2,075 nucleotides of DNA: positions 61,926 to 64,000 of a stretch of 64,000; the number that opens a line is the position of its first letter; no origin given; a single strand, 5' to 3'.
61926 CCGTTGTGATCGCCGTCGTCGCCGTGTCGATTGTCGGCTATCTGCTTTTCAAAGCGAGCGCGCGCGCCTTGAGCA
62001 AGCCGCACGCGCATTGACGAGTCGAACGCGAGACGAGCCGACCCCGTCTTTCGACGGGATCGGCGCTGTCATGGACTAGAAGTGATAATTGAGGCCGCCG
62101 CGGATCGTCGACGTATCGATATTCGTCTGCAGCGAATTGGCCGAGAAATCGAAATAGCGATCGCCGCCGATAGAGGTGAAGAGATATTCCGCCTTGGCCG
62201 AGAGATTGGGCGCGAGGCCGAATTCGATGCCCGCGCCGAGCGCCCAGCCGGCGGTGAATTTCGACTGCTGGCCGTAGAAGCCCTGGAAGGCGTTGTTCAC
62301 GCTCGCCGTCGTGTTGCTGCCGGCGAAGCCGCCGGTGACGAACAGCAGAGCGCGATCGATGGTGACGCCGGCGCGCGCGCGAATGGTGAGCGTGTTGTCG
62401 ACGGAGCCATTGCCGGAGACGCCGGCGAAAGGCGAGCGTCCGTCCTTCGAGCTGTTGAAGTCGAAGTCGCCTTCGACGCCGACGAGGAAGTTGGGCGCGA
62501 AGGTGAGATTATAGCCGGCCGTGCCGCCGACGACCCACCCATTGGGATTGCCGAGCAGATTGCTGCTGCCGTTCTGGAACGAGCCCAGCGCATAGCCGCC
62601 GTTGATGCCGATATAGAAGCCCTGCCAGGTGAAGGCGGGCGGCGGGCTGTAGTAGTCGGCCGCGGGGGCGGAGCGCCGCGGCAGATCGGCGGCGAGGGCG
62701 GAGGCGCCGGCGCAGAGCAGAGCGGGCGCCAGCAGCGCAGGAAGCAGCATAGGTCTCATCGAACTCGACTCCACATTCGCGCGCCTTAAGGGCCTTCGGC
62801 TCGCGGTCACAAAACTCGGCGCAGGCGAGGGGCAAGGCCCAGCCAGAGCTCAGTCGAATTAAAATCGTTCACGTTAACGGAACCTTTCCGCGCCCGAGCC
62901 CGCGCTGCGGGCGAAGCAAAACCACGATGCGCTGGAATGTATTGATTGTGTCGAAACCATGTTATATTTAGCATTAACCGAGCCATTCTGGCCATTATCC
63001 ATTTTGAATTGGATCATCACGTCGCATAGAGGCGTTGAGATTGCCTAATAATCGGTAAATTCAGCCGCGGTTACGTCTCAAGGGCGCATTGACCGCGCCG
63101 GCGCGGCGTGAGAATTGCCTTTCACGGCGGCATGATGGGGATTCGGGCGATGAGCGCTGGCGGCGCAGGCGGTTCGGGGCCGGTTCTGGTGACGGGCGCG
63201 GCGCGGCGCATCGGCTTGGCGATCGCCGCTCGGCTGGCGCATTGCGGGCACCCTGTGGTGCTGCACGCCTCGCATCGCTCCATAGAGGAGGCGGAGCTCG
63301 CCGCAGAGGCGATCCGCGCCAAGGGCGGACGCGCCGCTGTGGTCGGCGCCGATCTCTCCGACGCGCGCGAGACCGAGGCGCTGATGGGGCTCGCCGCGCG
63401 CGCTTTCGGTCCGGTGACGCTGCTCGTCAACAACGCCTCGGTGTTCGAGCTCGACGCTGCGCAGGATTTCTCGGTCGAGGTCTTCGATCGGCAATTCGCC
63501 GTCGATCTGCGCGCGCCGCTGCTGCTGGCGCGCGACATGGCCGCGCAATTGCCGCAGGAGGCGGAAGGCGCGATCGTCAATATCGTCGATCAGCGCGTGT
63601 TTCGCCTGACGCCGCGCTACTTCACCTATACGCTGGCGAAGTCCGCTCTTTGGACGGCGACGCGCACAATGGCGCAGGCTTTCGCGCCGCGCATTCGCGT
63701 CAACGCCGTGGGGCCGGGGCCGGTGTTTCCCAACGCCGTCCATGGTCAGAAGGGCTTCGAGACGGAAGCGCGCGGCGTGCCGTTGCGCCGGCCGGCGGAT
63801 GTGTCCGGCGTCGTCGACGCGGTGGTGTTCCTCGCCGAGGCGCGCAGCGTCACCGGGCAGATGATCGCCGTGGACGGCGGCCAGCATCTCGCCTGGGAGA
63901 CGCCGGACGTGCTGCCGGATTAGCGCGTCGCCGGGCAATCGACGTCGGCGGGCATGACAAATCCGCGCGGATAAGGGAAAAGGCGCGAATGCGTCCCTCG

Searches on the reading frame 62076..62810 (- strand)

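Call 81: search_protein_families(library=pfam, proteins=[window:62076-62810:-], max_evalue=0.00001)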
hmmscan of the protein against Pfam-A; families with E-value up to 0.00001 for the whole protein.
window:62076-62810:- (244 aa): 1 family
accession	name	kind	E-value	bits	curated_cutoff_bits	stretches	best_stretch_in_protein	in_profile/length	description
PF13505.12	OMP_b-brl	-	4.9e-19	69.6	28.7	1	47-244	15-175/175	Outer membrane protein beta-barrel domain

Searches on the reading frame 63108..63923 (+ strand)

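Call 81: search_protein_families(library=pfam, proteins=[window:63108-63923:+], max_evalue=0.00001)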
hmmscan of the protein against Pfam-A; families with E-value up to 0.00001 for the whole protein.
window:63108-63923:+ (271 aa): 3 families
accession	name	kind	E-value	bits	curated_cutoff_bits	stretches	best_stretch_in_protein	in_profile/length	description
PF13561.12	adh_short_C2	-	4.4e-37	128.3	27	1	30-260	1-236/236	Enoyl-(Acyl carrier protein) reductase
PF00106.31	adh_short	-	1.9e-32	112.8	26.6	1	26-207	3-183/195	short chain dehydrogenase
PF08659.16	KR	-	1.9e-07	31.6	22.6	1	25-136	2-115/180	KR domain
